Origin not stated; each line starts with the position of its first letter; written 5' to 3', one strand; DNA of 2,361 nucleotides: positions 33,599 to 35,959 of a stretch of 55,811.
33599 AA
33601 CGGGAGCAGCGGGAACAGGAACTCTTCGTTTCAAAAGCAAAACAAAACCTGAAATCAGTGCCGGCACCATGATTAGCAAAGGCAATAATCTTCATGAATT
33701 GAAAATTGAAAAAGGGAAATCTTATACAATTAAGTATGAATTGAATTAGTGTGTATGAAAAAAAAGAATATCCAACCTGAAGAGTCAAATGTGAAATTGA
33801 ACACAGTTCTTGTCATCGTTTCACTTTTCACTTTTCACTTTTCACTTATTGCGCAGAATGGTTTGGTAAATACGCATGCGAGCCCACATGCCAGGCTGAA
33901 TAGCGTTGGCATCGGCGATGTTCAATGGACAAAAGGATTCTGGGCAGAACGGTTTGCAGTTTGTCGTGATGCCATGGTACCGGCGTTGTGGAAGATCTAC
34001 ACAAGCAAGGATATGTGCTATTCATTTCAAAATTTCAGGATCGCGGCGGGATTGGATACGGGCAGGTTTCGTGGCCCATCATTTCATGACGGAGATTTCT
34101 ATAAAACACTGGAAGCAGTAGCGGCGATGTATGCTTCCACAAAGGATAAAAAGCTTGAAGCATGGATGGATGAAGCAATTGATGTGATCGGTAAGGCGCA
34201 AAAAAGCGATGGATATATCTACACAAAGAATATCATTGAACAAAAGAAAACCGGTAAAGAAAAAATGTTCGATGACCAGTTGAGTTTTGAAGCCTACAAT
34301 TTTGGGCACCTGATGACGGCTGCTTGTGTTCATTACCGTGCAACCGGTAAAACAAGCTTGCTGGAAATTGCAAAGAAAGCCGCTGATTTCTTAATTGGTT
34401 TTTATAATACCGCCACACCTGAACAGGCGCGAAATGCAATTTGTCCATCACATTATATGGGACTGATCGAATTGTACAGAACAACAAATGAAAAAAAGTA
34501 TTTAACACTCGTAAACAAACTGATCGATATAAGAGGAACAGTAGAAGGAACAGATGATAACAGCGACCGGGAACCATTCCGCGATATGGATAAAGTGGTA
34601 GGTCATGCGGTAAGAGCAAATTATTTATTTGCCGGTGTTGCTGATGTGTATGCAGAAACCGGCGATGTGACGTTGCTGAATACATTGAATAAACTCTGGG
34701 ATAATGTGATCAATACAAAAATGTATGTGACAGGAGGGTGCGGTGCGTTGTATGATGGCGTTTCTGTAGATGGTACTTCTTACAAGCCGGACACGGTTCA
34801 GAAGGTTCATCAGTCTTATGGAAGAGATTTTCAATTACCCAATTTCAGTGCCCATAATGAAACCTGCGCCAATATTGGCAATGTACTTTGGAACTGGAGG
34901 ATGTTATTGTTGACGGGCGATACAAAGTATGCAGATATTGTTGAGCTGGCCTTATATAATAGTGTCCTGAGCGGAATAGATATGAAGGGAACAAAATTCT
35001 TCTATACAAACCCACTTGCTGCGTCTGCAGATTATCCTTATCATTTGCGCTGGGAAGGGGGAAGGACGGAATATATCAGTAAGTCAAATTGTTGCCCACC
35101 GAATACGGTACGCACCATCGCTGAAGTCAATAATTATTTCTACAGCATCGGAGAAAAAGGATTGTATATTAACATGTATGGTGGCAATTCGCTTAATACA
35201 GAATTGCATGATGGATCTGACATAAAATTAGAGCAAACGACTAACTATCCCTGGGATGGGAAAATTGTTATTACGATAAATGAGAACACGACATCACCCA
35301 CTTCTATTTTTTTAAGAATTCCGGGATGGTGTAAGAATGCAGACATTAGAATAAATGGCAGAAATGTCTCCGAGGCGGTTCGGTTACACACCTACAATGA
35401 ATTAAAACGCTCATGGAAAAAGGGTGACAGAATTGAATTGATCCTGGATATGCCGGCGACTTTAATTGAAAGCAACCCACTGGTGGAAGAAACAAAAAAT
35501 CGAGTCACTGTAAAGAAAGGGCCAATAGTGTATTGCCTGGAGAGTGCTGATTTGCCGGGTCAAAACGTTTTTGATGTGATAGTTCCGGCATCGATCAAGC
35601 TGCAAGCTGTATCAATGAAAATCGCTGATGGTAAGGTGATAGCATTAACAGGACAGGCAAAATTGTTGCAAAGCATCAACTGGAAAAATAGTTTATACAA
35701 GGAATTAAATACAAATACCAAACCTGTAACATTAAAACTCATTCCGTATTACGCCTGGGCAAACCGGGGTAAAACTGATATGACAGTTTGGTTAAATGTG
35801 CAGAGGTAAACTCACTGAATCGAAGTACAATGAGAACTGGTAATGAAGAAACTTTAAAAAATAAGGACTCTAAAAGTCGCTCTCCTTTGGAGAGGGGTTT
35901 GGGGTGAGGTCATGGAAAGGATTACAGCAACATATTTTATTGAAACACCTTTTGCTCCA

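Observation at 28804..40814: RuBisCO-like protein + second DUF1537 kinase embedded between GH127/GH78 and a racemase-like protein + BASS carrier: branched-chain sugar (apiose / aceric acid) catabolism in a Bacteroidota glycan island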

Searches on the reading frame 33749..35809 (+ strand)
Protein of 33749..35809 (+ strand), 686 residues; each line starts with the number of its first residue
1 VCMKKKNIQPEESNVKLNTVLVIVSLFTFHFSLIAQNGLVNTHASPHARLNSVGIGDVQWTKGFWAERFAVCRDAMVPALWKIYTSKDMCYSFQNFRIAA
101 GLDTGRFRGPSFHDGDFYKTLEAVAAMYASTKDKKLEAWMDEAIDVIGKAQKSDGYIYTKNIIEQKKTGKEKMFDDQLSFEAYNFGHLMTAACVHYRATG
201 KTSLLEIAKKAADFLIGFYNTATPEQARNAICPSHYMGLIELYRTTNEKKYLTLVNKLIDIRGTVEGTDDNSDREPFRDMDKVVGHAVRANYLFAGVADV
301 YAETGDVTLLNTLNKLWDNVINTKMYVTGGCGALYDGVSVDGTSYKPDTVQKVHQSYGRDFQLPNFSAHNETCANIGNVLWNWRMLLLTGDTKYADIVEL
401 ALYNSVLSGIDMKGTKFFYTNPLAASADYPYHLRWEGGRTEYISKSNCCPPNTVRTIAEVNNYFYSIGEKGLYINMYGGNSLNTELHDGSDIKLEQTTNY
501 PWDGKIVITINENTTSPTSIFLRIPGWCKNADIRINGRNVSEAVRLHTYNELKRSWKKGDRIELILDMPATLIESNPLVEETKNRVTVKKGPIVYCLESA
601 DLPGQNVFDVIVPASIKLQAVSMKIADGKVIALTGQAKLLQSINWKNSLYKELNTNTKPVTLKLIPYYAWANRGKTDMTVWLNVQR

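Call 4: search_protein_families(library=pfam, proteins=[window:33749-35809:+])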
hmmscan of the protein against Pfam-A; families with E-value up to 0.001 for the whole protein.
window:33749-35809:+ (686 aa): 4 families
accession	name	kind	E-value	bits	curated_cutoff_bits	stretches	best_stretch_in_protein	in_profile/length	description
PF07944.18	Beta-AFase-like_GH127_cat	-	4.4e-109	365.4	24.9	1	57-461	1-375/376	Beta-L-arabinofuranosidase, GH127 catalytic domain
PF20736.2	Glyco_hydro127M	-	5.4e-26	91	24.2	1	472-568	2-95/95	Beta-L-arabinofuranosidase, GH127 middle domain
PF20737.2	Glyco_hydro127C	-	7.5e-23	80.5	23.7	1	572-683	3-71/71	Glycoside hydrolase family 127 C-terminal domain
PF07470.19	Glyco_hydro_88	-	1.5e-05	24.6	26.6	0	160-263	7-108/352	Glycosyl Hydrolase Family 88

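Call 5: search_protein_families(library=ncbifam, proteins=[window:33749-35809:+])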
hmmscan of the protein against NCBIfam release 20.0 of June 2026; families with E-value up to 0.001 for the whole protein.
window:33749-35809:+ (686 aa): 1 family
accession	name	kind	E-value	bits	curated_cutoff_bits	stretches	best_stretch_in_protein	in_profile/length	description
NF049879.1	AcerHdlse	equivalog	0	1166.1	950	1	35-683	3-656/657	aceric acid hydrolase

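Call 74: search_protein_families(library=ncbifam, alignment_id=A2, max_evalue=1e-20)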
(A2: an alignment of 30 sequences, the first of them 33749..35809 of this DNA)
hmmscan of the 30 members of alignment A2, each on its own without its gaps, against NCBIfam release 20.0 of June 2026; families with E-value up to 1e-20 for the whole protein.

A. member 1, window:33749-35809:+ (686 aa): 1 family
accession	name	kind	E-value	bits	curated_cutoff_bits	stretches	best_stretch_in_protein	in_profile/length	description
NF049879.1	AcerHdlse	equivalog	0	1166.1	950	1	35-683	3-656/657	aceric acid hydrolase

B. families by the number of members that match (of 30 scanned): 1 family
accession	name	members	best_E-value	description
NF049879.1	AcerHdlse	30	0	aceric acid hydrolase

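Call 94: search_dna_similar(query=window:33749-35809:+, collection=plasmids, mode=protein, max_rows=15, max_evalue=1e-30)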
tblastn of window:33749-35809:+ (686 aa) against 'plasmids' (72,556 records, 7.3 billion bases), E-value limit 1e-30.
Records with a match: 243; places in all: 257; records where one place covers at least 80% of the query: 232.
Best place of each record, by identity: <60% 243.
By first word of the organism name: Rhizobium 92; Sinorhizobium 78; Agrobacterium 18; Mesorhizobium 5; Chondrinema 3; Haladaptatus 3; Streptomyces 3; Escherichia 3; Paenibacillus 2; Haloterrigena 2; and 29 more.
By predicted mobility (MOB-suite, as given by PLSDB): non-mobilizable 127; mobilizable 66; conjugative 50.
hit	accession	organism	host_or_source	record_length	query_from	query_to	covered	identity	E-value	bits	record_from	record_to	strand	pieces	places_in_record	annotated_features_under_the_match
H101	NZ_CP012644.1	Rufibacter tibetensis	soil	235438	21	686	97%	58.9%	0e+0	844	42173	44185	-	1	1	glycoside hydrolase family 127 protein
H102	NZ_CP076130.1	Flammeovirga kamogawensis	single bacterial isolate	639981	20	684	97%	40.5%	8e-155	503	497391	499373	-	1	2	beta-L-arabinofuranosidase domain-containing protein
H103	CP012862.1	Persicobacter sp. JZB09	cell culture,soil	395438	20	684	97%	40.4%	9e-165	531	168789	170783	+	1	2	record has no annotation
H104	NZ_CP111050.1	Chondrinema litorale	Seaweed,red alga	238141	15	686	98%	33.3%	2e-107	365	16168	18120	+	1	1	glycoside hydrolase family 127 protein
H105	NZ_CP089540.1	Spirosoma oryzicola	Single cell,Surface layer of rice grains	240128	50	685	93%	35.2%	2e-114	386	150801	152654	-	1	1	glycoside hydrolase family 127 protein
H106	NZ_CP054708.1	Halarchaeum sp. CBA1220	solar salt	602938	49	682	92%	34.3%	3e-114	385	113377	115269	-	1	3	beta-L-arabinofuranosidase domain-containing protein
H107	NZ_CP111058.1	Chondrinema litorale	Seaweed,red alga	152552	50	682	92%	34.1%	4e-109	370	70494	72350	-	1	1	beta-L-arabinofuranosidase domain-containing protein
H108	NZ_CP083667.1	Haloprofundus halobius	cell culture,salt lake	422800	31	682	95%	32.4%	3e-99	342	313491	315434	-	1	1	beta-L-arabinofuranosidase domain-containing protein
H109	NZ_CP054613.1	Paenibacillus cellulosilyticus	cell culture,soil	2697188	64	682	90%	34.1%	2e-105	360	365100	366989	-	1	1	none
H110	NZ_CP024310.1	Sinorhizobium fredii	Phaseolus vulgaris,cell culture,plant ...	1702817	49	686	93%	32.9%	2e-95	331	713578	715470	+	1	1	record has no annotation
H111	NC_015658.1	Halopiger xanaduensis SH-6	sediment of Lake Shangmatala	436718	107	683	84%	36.1%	1e-109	372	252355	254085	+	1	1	beta-L-arabinofuranosidase domain-containing protein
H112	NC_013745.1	Haloterrigena turkmenica DSM 5511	-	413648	39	682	94%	32.4%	7e-102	349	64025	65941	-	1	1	beta-L-arabinofuranosidase domain-containing protein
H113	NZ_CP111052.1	Chondrinema litorale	Seaweed,red alga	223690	16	684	98%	31.1%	2e-98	340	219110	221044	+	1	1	glycoside hydrolase family 127 protein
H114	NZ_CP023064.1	Sinorhizobium sp. CCBAU 05631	G.max,nodule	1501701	49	686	93%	32.6%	2e-94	328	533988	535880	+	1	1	record has no annotation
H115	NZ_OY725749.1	Parabacteroides distasonis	-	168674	45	683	93%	32.5%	9e-103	352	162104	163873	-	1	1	beta-L-arabinofuranosidase domain-containing protein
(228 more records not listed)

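Call 99: get_annotated_region(hit=H101, flank=8000)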
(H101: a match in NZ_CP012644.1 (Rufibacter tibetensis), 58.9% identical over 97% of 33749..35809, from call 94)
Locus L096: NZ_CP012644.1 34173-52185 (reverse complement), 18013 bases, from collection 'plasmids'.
description: Rufibacter tibetensis strain 1351 plasmid 1, complete sequence
organism: Rufibacter tibetensis (NCBI taxid 512763)
taxonomy: Bacteria; Bacteroidota; Cytophagia; Cytophagales; Hymenobacteraceae; Rufibacter; Rufibacter tibetensis
host: -; source: soil; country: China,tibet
typing (MOB-suite, as given by PLSDB): mobilizable; replicon rep_cluster_1275; relaxase MOBB
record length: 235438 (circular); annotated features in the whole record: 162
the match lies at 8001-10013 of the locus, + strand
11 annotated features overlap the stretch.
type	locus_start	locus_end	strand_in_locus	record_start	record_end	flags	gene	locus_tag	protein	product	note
CDS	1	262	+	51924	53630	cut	-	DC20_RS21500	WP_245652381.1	hypothetical protein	-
CDS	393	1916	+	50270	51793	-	-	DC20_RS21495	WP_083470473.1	glycoside hydrolase family 28 protein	-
CDS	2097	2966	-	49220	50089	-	-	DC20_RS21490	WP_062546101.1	AraC family transcriptional regulator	-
CDS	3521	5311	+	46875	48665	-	-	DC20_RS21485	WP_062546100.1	L-fucose isomerase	GO:0019317 - fucose catabolic process [Evidence IEA]; GO:0005996 - monosaccharide metabolic process [Evidence IEA]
CDS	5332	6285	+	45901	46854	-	-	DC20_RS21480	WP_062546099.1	dihydrodipicolinate synthase family protein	GO:0009436 - glyoxylate catabolic process [Evidence IEA]; GO:0071704 - organic substance metabolic process [Evidence ...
CDS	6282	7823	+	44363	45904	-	-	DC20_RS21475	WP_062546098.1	sodium:solute symporter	-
CDS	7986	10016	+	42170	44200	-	-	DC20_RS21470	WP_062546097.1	glycoside hydrolase family 127 protein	-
CDS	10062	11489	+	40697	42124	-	-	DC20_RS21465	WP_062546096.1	hypothetical protein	-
CDS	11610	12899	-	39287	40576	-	-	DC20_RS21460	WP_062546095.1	alpha/beta hydrolase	-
CDS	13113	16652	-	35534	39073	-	-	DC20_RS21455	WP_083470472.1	glycosyl hydrolase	-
CDS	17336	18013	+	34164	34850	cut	-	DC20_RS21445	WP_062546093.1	DUF3826 domain-containing protein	-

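Call 101: find_related_loci(query=A2, collection=metagenome_contigs, flank=6000)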
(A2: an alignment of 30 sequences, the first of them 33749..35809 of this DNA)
Query A2 (686 aa) in metagenome_contigs; peptide patterns used: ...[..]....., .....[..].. (x = any residue, [..] = any of these).
600 stretches matched a pattern (row limit reached: there are more); 589 encode a relative of the query (tblastn E <= 1e-3); the best 80 are kept; 80 distinct loci.
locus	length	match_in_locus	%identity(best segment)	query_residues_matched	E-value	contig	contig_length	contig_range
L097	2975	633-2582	85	35-686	0e+0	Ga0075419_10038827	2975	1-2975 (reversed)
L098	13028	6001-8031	80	8-686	0e+0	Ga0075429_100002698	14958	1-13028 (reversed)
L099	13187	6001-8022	79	8-686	0e+0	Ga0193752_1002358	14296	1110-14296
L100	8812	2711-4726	78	18-686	0e+0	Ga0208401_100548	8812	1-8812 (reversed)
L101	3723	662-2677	77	15-686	0e+0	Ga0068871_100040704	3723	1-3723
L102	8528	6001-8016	77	15-686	0e+0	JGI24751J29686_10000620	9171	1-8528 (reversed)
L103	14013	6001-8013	80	16-686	0e+0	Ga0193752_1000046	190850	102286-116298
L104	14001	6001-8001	77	19-686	0e+0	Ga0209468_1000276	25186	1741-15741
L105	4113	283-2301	76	15-686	0e+0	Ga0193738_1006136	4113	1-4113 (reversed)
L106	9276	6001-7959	77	35-686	0e+0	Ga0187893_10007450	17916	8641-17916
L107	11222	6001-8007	75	17-686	0e+0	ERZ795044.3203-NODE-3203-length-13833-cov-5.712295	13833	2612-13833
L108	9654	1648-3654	75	17-686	0e+0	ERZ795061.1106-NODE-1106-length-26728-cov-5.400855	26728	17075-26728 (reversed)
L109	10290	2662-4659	74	23-686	0e+0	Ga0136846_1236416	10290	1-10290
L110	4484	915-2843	77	20-660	0e+0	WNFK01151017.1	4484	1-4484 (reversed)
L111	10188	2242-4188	75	36-686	0e+0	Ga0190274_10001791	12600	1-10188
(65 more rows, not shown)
